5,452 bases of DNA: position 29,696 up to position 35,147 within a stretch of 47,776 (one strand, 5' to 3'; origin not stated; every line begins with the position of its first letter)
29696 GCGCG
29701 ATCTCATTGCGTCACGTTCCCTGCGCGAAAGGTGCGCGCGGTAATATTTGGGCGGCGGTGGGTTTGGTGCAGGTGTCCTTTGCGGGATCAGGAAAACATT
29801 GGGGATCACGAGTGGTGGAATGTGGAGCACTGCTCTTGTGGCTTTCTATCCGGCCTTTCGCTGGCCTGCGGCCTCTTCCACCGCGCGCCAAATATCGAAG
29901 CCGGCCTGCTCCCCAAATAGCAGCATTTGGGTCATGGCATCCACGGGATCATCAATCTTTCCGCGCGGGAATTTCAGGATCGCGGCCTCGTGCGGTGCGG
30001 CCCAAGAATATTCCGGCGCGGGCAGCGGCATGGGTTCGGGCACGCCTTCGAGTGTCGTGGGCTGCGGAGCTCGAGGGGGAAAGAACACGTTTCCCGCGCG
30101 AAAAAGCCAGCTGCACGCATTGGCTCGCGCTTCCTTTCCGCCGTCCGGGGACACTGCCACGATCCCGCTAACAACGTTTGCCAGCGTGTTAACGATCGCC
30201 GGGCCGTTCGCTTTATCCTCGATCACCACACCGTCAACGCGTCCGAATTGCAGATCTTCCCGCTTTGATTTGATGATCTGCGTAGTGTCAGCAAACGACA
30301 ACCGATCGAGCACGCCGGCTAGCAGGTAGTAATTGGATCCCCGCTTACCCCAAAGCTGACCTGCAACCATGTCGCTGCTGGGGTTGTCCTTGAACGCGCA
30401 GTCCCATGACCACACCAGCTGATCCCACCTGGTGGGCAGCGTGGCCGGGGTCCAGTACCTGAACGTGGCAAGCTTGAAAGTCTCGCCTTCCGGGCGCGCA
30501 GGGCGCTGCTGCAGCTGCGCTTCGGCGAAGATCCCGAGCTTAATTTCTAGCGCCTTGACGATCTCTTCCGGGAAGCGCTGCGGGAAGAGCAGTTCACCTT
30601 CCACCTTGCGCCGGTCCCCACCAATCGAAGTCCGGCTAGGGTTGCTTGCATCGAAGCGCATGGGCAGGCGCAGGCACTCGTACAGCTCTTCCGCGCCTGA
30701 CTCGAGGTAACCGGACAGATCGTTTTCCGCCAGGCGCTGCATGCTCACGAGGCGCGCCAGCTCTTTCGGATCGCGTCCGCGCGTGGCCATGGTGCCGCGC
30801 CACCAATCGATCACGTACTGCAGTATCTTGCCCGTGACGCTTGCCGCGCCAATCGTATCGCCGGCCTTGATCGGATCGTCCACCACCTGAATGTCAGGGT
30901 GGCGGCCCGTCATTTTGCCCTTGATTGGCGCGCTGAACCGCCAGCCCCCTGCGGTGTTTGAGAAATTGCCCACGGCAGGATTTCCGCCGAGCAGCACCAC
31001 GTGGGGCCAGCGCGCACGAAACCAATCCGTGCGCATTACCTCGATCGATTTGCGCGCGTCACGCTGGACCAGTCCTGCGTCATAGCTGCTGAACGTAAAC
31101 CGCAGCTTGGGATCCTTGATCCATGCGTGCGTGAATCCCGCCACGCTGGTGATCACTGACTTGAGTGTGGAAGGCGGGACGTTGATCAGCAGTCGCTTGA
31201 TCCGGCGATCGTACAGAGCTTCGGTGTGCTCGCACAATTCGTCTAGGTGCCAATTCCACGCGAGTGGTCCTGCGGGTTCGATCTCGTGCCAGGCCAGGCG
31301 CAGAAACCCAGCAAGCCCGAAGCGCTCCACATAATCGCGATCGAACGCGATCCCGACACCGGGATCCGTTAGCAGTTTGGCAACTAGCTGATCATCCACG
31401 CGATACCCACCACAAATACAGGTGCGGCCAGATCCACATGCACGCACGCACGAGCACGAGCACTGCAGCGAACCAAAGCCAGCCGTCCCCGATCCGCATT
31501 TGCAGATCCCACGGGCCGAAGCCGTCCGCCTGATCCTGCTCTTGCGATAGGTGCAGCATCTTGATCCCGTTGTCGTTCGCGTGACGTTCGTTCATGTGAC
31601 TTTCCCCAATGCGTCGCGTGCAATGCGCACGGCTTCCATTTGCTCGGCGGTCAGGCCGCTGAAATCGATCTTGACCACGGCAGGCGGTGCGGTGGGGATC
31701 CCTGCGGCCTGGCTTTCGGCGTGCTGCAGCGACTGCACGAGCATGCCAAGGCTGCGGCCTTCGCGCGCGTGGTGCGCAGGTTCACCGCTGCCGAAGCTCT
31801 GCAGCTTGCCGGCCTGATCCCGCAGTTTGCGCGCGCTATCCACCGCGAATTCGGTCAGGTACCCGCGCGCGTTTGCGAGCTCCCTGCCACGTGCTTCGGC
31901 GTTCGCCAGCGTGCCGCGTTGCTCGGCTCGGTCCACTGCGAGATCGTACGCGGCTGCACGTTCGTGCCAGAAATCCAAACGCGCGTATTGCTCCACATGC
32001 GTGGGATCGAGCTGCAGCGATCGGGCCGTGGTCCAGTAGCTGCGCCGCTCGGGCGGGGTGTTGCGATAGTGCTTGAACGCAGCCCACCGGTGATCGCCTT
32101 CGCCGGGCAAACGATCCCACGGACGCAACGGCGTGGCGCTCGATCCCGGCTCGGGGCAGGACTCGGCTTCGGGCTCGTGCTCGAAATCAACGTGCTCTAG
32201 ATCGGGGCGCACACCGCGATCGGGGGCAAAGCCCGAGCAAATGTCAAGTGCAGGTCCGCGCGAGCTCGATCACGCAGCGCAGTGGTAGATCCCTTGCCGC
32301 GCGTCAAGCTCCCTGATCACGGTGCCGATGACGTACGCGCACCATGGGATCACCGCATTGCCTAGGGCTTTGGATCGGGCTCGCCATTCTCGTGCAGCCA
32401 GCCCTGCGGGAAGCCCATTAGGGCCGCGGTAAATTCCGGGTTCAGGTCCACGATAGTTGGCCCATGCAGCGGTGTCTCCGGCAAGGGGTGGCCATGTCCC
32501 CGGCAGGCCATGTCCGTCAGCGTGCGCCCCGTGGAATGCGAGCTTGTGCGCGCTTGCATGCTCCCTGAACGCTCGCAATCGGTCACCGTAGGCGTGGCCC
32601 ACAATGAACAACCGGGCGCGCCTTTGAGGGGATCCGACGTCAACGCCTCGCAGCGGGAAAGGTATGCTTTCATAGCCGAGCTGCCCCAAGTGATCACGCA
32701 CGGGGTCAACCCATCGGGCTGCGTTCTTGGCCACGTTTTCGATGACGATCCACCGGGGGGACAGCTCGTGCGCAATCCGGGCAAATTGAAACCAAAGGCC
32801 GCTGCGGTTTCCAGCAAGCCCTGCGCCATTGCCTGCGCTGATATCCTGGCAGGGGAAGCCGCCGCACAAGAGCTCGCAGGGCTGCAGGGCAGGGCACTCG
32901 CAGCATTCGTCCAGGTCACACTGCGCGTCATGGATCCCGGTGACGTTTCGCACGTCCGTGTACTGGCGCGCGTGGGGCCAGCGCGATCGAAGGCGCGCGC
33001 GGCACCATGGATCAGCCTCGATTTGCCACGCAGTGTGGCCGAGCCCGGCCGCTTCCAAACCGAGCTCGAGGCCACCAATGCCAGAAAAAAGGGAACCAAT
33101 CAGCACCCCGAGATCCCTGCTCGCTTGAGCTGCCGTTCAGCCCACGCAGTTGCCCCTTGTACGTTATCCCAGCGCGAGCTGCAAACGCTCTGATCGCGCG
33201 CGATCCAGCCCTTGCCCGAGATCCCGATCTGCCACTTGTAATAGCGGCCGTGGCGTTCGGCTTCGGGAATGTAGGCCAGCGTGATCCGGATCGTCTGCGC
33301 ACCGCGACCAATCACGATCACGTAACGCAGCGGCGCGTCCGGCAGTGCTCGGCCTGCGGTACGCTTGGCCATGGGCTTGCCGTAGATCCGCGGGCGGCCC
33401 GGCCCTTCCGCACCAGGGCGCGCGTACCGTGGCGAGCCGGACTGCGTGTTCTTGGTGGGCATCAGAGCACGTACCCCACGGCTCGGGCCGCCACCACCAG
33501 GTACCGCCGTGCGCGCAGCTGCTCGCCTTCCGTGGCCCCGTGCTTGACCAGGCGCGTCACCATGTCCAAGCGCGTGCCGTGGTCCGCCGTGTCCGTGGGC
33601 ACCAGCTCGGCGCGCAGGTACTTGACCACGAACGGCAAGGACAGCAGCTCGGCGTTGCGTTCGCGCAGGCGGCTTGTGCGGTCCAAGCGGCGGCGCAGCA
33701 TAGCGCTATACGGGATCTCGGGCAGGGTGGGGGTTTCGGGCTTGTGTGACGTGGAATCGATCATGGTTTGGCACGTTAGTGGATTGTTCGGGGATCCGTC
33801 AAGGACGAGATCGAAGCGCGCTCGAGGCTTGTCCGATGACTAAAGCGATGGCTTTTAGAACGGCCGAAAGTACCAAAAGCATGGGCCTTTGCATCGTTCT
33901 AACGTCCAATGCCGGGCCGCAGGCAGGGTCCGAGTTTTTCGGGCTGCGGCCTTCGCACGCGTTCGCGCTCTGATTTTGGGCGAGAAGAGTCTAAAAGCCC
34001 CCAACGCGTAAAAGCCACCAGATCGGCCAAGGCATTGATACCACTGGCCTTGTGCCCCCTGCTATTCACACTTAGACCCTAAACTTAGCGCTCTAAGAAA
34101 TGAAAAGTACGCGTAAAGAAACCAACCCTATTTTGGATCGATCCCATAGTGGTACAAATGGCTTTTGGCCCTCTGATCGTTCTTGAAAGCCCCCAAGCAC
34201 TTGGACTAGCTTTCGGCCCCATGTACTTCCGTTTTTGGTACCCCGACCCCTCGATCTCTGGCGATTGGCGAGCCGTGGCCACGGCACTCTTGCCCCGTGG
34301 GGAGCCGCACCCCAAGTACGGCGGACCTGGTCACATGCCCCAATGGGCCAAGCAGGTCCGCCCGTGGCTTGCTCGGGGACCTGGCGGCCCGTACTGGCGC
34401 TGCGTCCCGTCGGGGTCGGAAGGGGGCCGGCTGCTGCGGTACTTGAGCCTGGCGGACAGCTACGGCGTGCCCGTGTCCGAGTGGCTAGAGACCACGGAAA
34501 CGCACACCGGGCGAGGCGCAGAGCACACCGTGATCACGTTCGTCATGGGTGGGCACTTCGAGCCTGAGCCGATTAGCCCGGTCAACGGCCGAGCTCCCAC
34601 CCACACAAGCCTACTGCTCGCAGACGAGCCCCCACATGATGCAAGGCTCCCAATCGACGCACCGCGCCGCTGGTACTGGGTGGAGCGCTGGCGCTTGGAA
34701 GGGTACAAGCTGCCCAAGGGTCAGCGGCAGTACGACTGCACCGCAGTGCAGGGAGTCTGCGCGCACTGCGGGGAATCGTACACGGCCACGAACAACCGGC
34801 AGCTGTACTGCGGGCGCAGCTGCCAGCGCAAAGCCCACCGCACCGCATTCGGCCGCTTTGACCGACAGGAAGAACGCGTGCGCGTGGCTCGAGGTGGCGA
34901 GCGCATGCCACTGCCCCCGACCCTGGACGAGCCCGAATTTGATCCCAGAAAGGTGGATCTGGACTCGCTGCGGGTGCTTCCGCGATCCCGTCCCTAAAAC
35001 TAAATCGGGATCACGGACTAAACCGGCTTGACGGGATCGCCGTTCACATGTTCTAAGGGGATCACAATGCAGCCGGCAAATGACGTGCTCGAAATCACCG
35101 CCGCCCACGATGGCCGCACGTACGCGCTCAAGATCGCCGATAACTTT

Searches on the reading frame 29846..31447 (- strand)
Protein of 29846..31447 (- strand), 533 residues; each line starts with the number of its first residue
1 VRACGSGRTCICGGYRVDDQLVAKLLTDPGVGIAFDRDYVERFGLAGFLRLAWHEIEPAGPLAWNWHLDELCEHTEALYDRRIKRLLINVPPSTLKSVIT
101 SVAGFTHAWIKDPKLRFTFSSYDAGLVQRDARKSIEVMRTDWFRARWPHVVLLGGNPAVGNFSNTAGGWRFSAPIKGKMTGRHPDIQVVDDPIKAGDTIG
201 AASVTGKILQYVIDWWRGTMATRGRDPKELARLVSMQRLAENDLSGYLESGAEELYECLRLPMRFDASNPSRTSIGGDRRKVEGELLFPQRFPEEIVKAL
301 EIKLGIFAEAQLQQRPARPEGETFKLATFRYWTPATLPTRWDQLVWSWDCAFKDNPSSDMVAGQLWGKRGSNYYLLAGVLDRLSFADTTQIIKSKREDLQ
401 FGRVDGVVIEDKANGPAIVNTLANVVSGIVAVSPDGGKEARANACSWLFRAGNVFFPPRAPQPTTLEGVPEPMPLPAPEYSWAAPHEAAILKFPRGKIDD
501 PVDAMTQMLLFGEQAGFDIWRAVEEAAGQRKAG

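Call 9: search_protein_families(library=pfam, proteins=[window:29846-31447:-])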
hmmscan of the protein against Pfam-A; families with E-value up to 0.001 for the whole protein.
window:29846-31447:- (533 aa): 1 family
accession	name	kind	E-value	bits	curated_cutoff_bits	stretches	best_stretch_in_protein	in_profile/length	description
PF17289.8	Terminase_6C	-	8.4e-08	32.8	22.6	1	347-458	2-113/155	Terminase RNaseH-like domain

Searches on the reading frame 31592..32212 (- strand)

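Call 12: search_protein_families(library=pfam, proteins=[window:31592-32212:-], max_evalue=0.01)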
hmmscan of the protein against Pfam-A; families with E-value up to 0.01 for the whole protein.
window:31592-32212:- (206 aa): 0 families

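Call 37: search_protein_families(library=phrogs, proteins=[window:31592-32212:-], max_evalue=0.01)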
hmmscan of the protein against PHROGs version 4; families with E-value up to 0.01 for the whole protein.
window:31592-32212:- (206 aa): 1 family
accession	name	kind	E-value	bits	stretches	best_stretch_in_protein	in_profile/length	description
phrog_6299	-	head and packaging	2.1e-06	28.9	1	29-105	7-83/193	terminase small subunit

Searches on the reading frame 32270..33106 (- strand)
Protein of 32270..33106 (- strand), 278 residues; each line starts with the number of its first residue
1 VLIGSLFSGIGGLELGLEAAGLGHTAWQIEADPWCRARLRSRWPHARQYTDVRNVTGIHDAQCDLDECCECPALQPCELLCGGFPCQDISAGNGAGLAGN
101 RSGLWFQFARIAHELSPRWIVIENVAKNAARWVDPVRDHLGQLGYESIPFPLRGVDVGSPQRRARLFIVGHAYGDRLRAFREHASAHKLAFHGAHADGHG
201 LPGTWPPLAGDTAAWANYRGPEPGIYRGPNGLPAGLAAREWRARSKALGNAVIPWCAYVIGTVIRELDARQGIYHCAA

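Call 12: search_protein_families(library=pfam, proteins=[window:32270-33106:-], max_evalue=0.01)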
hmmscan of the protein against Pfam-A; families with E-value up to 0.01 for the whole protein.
window:32270-33106:- (278 aa): 1 family
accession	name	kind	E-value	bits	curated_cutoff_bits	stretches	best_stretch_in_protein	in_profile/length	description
PF00145.23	DNA_methylase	-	1.6e-30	107.1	22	1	3-177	3-167/324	C-5 cytosine-specific DNA methylase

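Call 37: search_protein_families(library=phrogs, proteins=[window:32270-33106:-], max_evalue=0.01)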
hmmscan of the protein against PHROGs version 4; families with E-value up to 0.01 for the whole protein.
window:32270-33106:- (278 aa): 6 families
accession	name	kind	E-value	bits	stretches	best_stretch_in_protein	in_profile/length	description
phrog_363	-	other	4.1e-50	171.8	1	1-268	54-316/327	DNA methyltransferase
phrog_116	-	other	6.3e-44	151.4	1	1-187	208-389/779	DNA methyltransferase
phrog_29583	-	other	2.3e-09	37.5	1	80-175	82-193/468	DNA methyltransferase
phrog_32758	-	other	2.4e-06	28.4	0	133-180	5-52/154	DNA methyltransferase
phrog_5999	-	other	2.7e-05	25.1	1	6-110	8-105/109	DNA methyltransferase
phrog_864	-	DNA, RNA and nucleotide metabolism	0.0031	17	1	73-155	692-776/1064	DNA primase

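Call 39: search_solved_structures(query=window:32270-33106:-, max_evalue=0.01)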
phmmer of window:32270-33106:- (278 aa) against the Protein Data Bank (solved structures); distinct sequences matched with E-value up to 0.01: 39.
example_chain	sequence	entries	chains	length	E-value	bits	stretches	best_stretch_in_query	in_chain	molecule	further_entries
2i9k_A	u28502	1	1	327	2.8e-12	49.7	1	62-170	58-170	Modification methylase HhaI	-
1svu_A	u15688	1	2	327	5.8e-12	48.6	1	62-170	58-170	Modification methylase HhaI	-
1fjx_A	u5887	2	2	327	6e-12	48.6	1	62-170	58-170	HHAI DNA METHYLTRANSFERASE | MODIFICATION METHYLASE HHAI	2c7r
10mh_A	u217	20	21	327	6.1e-12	48.5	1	62-170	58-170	PROTEIN (CYTOSINE-SPECIFIC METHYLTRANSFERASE HHAI) | HaeIII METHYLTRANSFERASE | Modification methylase HhaI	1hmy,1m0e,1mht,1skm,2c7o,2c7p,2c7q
2uyh_A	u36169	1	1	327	9.8e-12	47.8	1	62-170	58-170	MODIFICATION METHYLASE HHAI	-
2zcj_A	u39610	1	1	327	1.6e-11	47.2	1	62-170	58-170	Modification methylase HhaI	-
2uz4_A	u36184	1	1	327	3e-11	46.3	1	62-169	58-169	MODIFICATION METHYLASE HHAI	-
2uyc_A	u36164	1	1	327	3e-11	46.2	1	62-169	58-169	MODIFICATION METHYLASE HHAI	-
2z6u_A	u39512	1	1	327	3.8e-11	45.9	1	62-170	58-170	Modification methylase HhaI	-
2z6q_A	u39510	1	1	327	4e-11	45.8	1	62-169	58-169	Modification methylase HhaI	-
2z6a_A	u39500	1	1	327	1.1e-10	44.4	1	62-170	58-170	Modification methylase HhaI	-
5guv_A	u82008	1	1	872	6.2e-09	38.6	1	6-183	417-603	DNA (cytosine-5)-methyltransferase 1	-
5gut_A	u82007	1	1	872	1.1e-08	37.9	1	6-183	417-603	DNA (cytosine-5)-methyltransferase 1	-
3pt9_A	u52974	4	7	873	1.1e-08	37.9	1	6-183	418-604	DNA (cytosine-5)-methyltransferase 1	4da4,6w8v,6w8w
6x9i_A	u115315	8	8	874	1.2e-08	37.8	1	6-183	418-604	DNA (cytosine-5)-methyltransferase 1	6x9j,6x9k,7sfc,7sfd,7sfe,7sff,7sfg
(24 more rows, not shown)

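Call 40: search_protein_families(library=ncbifam, proteins=[window:32270-33106:-], max_evalue=0.01)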
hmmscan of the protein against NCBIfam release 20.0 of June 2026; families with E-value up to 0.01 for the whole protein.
window:32270-33106:- (278 aa): 2 families
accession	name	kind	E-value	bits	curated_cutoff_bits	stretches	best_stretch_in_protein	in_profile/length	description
TIGR00675.1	dcm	superfamily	1.9e-25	90.2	100.65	1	5-174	3-166/329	DNA (cytosine-5-)-methyltransferase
NF007772.0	PRK10458.1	subfamily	0.00055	18.6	710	1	6-126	94-229/472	DNA cytosine methylase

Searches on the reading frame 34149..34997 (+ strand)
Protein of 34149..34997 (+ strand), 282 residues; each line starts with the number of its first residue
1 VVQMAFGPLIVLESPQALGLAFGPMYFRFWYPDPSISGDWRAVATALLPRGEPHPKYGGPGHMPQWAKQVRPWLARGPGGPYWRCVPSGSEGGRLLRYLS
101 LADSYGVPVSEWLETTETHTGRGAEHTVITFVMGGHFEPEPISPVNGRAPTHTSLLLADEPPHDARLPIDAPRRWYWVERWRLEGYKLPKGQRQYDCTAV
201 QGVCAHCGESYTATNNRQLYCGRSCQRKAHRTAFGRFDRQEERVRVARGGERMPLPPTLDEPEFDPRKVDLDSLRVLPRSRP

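Call 10: search_protein_families(library=phrogs, proteins=[window:34149-34997:+])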
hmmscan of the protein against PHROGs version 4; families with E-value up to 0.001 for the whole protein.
window:34149-34997:+ (282 aa): 2 families
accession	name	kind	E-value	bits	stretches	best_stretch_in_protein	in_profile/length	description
phrog_1271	-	DNA, RNA and nucleotide metabolism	8.7e-05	23.1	1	197-242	208-257/361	HNH endonuclease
phrog_13750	-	unknown function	0.00043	21.5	1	202-241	17-56/104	-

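Call 12: search_protein_families(library=pfam, proteins=[window:34149-34997:+], max_evalue=0.01)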
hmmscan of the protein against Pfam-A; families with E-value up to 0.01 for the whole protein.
window:34149-34997:+ (282 aa): 0 families

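Call 40: search_protein_families(library=ncbifam, proteins=[window:34149-34997:+], max_evalue=0.01)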
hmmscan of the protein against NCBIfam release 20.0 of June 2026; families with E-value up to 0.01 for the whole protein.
window:34149-34997:+ (282 aa): 0 families

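Call 105: search_solved_structures(query=window:34149-34997:+, max_evalue=1)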
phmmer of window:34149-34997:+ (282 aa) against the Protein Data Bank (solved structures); distinct sequences matched with E-value up to 1: 1.
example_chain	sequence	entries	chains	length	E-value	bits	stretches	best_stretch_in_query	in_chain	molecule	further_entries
4n27_A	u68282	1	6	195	0.69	12.4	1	45-76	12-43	Bacterial transferase hexapeptide repeat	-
